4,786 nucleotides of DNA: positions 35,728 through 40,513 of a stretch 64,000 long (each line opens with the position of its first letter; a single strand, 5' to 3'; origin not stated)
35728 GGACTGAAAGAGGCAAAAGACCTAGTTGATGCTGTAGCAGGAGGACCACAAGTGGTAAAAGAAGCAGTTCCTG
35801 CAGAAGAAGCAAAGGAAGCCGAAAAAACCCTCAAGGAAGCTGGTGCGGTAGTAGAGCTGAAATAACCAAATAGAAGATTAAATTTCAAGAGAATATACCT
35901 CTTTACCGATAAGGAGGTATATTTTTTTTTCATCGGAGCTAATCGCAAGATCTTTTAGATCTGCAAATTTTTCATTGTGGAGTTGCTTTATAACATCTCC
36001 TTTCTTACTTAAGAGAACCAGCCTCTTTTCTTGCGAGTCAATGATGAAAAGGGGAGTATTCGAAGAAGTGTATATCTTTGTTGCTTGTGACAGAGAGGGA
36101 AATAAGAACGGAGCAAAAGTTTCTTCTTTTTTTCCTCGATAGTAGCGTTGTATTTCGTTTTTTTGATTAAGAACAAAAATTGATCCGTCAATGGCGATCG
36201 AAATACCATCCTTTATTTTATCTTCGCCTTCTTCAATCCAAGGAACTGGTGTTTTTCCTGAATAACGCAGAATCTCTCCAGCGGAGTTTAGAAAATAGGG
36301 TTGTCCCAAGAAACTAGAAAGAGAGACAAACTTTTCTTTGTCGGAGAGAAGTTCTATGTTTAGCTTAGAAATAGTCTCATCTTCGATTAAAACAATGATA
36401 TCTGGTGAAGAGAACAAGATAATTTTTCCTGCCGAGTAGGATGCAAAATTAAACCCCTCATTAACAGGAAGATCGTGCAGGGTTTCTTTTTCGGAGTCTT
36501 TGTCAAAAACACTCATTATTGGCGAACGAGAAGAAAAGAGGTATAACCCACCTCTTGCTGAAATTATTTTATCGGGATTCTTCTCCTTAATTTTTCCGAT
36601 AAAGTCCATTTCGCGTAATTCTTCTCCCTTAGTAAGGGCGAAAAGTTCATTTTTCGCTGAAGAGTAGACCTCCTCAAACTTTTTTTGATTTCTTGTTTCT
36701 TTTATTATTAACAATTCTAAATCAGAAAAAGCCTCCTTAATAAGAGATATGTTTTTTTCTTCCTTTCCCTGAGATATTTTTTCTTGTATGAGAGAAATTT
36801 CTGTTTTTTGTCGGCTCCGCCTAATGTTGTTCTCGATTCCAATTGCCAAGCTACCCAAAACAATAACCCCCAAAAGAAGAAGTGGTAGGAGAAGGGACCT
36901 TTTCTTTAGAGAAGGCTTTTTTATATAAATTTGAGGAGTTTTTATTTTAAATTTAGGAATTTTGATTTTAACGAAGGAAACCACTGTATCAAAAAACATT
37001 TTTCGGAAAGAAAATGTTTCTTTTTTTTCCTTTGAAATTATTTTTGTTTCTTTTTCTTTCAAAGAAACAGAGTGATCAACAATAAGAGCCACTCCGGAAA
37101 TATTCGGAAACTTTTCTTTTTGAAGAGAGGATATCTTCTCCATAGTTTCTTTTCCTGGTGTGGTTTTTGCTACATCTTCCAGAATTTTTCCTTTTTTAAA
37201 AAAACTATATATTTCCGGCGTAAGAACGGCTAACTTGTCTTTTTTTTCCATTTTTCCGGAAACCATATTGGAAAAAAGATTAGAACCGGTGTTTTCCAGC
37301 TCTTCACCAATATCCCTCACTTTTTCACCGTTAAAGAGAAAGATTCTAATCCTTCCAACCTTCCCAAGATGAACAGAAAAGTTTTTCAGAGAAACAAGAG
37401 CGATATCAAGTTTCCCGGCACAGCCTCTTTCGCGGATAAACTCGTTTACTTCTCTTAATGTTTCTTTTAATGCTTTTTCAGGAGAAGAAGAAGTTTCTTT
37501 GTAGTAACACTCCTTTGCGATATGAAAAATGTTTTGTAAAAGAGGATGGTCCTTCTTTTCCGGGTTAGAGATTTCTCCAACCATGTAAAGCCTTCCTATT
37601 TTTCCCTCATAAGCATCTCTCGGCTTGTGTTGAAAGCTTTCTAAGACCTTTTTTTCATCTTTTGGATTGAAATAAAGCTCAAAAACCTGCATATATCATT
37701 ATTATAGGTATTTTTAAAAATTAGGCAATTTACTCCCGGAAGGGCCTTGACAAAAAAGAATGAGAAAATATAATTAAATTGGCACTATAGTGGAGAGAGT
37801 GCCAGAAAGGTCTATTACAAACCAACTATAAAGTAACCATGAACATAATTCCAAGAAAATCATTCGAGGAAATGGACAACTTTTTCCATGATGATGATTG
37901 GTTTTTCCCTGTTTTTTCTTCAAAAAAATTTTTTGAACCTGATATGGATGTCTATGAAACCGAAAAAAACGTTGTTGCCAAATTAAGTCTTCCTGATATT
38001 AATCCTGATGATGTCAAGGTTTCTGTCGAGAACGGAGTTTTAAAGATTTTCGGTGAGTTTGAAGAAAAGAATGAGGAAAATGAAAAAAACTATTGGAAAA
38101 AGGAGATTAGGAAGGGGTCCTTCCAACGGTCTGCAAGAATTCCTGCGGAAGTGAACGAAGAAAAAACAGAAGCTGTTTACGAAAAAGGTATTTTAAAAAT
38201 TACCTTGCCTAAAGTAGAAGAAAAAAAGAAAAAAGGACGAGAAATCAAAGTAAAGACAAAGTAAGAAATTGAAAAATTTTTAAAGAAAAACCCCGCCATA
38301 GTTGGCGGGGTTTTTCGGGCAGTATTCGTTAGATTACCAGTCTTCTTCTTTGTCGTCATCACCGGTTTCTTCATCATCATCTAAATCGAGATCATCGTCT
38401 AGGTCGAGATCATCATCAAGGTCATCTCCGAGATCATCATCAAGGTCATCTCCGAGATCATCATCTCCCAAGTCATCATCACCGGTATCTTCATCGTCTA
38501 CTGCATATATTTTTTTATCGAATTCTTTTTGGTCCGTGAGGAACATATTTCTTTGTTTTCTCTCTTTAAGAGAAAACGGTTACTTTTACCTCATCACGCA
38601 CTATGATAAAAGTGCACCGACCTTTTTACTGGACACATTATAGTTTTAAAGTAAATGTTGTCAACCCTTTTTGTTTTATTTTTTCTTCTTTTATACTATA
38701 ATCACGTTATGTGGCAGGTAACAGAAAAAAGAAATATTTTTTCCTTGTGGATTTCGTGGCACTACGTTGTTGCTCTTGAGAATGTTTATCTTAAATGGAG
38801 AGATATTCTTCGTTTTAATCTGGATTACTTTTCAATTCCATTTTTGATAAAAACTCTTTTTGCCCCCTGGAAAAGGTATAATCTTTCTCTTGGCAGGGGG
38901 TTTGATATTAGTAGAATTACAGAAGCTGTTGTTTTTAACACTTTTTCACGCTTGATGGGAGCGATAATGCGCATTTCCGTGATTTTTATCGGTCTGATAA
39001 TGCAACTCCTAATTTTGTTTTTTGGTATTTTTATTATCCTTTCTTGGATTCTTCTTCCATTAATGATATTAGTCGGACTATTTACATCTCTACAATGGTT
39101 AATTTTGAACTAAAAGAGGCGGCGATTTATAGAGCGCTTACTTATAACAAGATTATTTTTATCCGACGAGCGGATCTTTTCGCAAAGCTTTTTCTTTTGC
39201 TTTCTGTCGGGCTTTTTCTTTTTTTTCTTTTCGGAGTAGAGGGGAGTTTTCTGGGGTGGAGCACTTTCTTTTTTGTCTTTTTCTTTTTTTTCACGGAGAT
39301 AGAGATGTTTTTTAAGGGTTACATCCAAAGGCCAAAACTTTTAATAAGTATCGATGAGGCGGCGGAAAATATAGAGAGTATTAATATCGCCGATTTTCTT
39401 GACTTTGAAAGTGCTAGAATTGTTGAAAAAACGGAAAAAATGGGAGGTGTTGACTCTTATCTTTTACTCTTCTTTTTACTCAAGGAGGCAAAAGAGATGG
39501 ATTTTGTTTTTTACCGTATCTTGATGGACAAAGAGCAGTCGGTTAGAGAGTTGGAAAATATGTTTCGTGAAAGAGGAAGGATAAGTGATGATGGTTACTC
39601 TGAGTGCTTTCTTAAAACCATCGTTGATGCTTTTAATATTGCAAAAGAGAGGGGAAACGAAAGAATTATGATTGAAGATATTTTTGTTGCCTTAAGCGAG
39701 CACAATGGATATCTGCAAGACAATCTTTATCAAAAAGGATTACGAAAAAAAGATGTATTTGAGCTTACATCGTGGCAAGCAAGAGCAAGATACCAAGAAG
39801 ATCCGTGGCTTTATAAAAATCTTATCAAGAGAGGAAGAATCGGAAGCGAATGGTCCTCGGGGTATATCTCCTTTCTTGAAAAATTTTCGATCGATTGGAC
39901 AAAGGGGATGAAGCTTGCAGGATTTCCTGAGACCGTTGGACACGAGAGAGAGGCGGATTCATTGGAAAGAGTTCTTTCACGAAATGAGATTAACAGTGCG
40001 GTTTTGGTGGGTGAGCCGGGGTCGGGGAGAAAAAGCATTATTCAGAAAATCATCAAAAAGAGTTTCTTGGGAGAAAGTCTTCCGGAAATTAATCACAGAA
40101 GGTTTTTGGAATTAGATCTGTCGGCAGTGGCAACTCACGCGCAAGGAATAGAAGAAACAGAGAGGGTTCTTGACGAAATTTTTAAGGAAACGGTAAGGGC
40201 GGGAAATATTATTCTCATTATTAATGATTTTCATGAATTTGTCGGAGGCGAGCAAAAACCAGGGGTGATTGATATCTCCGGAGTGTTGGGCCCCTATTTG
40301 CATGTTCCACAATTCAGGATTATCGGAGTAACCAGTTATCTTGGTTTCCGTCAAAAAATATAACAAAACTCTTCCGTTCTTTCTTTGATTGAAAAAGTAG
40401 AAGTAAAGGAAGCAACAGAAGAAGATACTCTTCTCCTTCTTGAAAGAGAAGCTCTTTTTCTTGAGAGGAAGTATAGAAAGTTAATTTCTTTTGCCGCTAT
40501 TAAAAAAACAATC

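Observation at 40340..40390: Second in-frame TAA at a conserved Glu position (Clp-like ATPase), the same pattern as gatB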

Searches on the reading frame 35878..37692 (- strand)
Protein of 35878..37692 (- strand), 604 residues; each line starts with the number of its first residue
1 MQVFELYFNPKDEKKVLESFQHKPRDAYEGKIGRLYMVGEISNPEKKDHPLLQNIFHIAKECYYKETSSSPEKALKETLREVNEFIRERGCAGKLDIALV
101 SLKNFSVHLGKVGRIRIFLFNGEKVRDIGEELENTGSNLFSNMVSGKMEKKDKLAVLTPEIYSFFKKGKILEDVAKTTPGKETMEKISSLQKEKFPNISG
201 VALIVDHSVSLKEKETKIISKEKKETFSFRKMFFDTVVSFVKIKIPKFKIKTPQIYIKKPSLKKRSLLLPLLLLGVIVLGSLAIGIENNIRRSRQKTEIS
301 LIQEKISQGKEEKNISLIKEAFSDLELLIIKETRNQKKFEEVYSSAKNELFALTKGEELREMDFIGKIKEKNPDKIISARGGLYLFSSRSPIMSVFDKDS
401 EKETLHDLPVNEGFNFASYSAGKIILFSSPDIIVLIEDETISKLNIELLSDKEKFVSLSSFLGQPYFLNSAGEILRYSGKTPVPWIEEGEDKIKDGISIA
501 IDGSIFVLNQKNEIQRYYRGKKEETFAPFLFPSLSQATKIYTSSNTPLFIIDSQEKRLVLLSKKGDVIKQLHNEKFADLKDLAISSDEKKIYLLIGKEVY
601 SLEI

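Call 30: find_encoding_contigs(protein=window:35878-37692:-, flank=10000, max_places=10)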
Protein window:35878-37692:- (604 aa): 1 contig read that carries it; 1 place shown.
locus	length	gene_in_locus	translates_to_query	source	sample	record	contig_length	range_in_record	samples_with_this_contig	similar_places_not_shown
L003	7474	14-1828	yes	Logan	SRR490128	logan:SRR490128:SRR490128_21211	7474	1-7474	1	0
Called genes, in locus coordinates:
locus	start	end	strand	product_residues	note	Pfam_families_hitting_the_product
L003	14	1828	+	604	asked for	-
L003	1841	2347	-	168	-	-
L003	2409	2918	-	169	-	PF00466:Ribosomal_L10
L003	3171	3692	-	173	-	PF01965:DJ-1_PfpI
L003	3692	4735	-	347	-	PF02618:YceG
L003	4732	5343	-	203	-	PF01135:PCMT, PF13847:Methyltransf_31, PF13649:Methyltransf_25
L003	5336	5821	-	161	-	PF01327:Pep_deformylase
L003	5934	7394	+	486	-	PF19293:CdaA_N, PF02457:DAC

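Call 59: search_protein_families(library=pfam, proteins=[window:35878-37692:-], max_evalue=0.001)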
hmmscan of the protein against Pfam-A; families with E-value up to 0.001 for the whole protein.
window:35878-37692:- (604 aa): 0 families

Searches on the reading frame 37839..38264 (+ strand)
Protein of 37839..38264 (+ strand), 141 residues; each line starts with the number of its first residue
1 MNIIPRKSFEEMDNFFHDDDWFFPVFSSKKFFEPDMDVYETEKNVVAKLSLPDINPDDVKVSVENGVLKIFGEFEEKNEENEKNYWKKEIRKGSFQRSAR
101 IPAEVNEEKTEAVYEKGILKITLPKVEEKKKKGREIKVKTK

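Call 31: find_encoding_contigs(protein=window:37839-38264:+, flank=10000, max_places=10)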
Protein window:37839-38264:+ (141 aa): 1 contig read that carries it; 1 place shown.
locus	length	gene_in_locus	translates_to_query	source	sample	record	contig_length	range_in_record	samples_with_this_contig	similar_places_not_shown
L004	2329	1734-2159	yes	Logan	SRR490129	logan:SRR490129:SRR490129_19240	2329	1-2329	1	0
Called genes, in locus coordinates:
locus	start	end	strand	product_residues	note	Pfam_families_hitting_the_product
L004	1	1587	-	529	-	?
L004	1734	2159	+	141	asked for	PF00011:HSP20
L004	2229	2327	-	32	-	?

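Call 59: search_protein_families(library=pfam, proteins=[window:37839-38264:+], max_evalue=0.001)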
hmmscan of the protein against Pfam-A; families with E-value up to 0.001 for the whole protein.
window:37839-38264:+ (141 aa): 1 family
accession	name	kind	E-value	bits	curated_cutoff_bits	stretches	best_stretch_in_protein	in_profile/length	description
PF00011.27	HSP20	-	4.8e-20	72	20.8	1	38-139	2-102/102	Hsp20/alpha crystallin family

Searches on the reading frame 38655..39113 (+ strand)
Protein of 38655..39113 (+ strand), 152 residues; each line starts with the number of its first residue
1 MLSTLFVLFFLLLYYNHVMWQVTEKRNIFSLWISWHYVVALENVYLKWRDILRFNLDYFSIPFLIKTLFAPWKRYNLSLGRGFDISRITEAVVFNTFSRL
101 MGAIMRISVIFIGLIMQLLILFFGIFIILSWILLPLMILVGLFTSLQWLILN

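Call 25: find_encoding_contigs(protein=window:38655-39113:+, flank=10000, max_places=10)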
Protein window:38655-39113:+ (152 aa): no gene with exactly this product is on record in the collection.

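Call 33: list_cluster_members(proteins=[window:39095-40360:+, window:39044-40360:+, window:40385-41587:+, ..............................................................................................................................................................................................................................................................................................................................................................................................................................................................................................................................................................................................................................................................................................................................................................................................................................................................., window:930-1262:+, window:38655-39113:+, window:1280-2194:-, window:41720-42379:+, window:2161-3414:-, window:9595-10209:+])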
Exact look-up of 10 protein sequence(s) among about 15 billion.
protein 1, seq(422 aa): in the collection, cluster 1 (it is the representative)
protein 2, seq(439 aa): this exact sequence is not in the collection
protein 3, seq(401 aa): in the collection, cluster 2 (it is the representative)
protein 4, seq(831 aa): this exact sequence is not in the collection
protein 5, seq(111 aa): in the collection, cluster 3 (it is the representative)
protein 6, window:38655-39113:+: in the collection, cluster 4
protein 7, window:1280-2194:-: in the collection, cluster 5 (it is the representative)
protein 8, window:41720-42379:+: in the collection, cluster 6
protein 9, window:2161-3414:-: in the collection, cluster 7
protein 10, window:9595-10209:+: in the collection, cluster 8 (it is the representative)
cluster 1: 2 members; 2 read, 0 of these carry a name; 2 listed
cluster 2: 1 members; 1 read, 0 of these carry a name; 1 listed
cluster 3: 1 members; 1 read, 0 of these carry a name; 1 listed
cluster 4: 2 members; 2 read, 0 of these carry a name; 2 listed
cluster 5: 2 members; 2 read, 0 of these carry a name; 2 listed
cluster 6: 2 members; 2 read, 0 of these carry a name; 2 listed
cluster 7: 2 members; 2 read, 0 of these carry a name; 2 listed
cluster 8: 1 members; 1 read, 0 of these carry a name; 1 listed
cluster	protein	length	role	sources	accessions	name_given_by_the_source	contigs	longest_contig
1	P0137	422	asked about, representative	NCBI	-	-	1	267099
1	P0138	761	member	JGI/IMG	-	-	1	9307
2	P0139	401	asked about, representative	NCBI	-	-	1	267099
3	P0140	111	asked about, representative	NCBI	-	-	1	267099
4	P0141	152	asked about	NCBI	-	-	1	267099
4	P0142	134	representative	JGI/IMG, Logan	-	-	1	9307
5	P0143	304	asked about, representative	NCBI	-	-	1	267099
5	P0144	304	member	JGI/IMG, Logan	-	-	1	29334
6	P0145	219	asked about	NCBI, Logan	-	-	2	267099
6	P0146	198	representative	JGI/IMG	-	-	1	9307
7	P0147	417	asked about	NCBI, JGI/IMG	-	-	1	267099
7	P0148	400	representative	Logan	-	-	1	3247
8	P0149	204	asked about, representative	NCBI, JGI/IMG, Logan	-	-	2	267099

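Call 36: find_encoding_contigs(protein=window:38709-39113:+, flank=10000, max_places=10)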
Protein window:38709-39113:+ (134 aa): 1 contig read that carries it; 1 place shown.
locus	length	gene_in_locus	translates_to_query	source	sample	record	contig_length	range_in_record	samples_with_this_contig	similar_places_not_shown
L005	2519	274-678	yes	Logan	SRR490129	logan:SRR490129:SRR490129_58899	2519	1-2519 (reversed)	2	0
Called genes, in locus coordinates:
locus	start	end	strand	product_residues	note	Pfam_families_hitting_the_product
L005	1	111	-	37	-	?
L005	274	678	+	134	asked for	-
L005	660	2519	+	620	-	?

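Call 57: search_protein_families(library=ncbifam, proteins=[P0138], max_evalue=0.00001)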
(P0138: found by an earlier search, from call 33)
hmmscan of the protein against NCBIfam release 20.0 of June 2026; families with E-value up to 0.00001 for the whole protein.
P0138 (761 aa): 10 families
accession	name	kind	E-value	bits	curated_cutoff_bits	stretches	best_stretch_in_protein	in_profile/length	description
TIGR03346.1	chaperone_ClpB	equivalog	1.4e-132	443.8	1232.1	2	440-757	530-850/853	ATP-dependent chaperone ClpB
TIGR02639.1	ClpA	equivalog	1.2e-117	394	993.15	1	102-750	82-732/734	ATP-dependent Clp protease ATP-binding subunit ClpA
NF008118.0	PRK10865.1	equivalog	2e-116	389.9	1417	2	442-754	535-850/857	ATP-dependent chaperone ClpB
NF033606.1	heat_AAA_ClpK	exception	1.8e-107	360.4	1900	2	442-752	580-898/949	heat shock survival AAA family ATPase ClpK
NF033607.0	disagg_AAA_ClpG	exception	1.8e-107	360.4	1900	2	441-748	558-872/932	AAA family protein disaggregase ClpG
TIGR03345.1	VI_ClpV1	equivalog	3.7e-103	346.4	884.95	2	442-740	533-838/852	type VI secretion system ATPase TssH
NF008263.0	PRK11034.1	equivalog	3.5e-84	283.1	1350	1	189-753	167-736/758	ATP-dependent Clp protease ATP-binding subunit ClpA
NF003229.0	PRK04195.1-5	equivalog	3.7e-07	29.2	280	1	477-640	19-163/413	replication factor C large subunit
NF001679.0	PRK00440.1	equivalog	5.2e-07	29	303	0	505-582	39-114/322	replication factor C small subunit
NF003745.1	PRK05342.1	equivalog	3.4e-06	26.2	359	0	467-528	63-132/418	ATP-dependent Clp protease ATP-binding subunit ClpX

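Call 59: search_protein_families(library=pfam, proteins=[window:38655-39113:+], max_evalue=0.001)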
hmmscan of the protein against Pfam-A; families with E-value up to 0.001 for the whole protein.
window:38655-39113:+ (152 aa): 0 families

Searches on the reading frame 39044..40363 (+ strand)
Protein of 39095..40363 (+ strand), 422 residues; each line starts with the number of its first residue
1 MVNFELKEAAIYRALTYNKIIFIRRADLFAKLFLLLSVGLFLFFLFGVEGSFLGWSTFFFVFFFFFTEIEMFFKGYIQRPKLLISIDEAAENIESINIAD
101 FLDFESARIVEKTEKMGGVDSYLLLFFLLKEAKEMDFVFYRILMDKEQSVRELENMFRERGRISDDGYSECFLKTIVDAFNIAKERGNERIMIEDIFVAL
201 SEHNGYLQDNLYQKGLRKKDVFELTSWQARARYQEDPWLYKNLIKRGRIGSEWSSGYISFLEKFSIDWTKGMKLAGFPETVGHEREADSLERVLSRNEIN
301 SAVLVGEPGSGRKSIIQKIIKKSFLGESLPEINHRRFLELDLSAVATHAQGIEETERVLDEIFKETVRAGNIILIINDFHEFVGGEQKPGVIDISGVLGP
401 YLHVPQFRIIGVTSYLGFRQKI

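Call 7: search_protein_families(library=pfam, proteins=[window:39095-40360:+], max_evalue=0.01)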
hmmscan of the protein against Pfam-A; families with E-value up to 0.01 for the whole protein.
window:39095-40360:+ (422 aa): 1 family
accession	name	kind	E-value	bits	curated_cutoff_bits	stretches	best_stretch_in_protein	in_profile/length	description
PF00004.35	AAA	-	0.00011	23.1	21.2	1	303-386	2-73/131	ATPase family associated with various cellular activities (AAA)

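Call 14: find_encoding_contigs(protein=window:39095-40363:+, flank=10000, max_places=10)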
Protein window:39095-40363:+ (422 aa): no gene with exactly this product is on record in the collection.

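Call 49: find_related_loci(query=P0138, collection=genome_contigs, flank=1000)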
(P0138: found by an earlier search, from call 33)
Query P0138 (761 aa) in genome_contigs; peptide patterns used: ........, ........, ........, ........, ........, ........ (x = any residue, [..] = any of these).
42 stretches matched a pattern; 2 encode a relative of the query (tblastn E <= 1e-3); 2 distinct loci.
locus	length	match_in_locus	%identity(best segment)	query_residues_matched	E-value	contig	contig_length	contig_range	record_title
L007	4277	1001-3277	73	1-759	0e+0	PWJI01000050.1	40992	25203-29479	MAG: Candidatus Nealsonbacteria bacterium isolate CSSed10_142 CS-Sed10-C994, whole genome shotgun sequence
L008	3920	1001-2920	32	191-759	1e-93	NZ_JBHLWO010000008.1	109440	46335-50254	Olivibacter oleidegradans strain CCM 7765 platanus_K_default_8, whole genome shotgun sequence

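Call 57: search_protein_families(library=ncbifam, proteins=[P0138], max_evalue=0.00001)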
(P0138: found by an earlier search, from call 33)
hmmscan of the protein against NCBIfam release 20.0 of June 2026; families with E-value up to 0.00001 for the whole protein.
P0138 (761 aa): 10 families
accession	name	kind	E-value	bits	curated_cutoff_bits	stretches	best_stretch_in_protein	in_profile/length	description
TIGR03346.1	chaperone_ClpB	equivalog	1.4e-132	443.8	1232.1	2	440-757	530-850/853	ATP-dependent chaperone ClpB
TIGR02639.1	ClpA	equivalog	1.2e-117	394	993.15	1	102-750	82-732/734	ATP-dependent Clp protease ATP-binding subunit ClpA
NF008118.0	PRK10865.1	equivalog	2e-116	389.9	1417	2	442-754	535-850/857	ATP-dependent chaperone ClpB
NF033606.1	heat_AAA_ClpK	exception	1.8e-107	360.4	1900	2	442-752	580-898/949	heat shock survival AAA family ATPase ClpK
NF033607.0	disagg_AAA_ClpG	exception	1.8e-107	360.4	1900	2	441-748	558-872/932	AAA family protein disaggregase ClpG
TIGR03345.1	VI_ClpV1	equivalog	3.7e-103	346.4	884.95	2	442-740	533-838/852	type VI secretion system ATPase TssH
NF008263.0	PRK11034.1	equivalog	3.5e-84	283.1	1350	1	189-753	167-736/758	ATP-dependent Clp protease ATP-binding subunit ClpA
NF003229.0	PRK04195.1-5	equivalog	3.7e-07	29.2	280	1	477-640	19-163/413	replication factor C large subunit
NF001679.0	PRK00440.1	equivalog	5.2e-07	29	303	0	505-582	39-114/322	replication factor C small subunit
NF003745.1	PRK05342.1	equivalog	3.4e-06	26.2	359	0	467-528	63-132/418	ATP-dependent Clp protease ATP-binding subunit ClpX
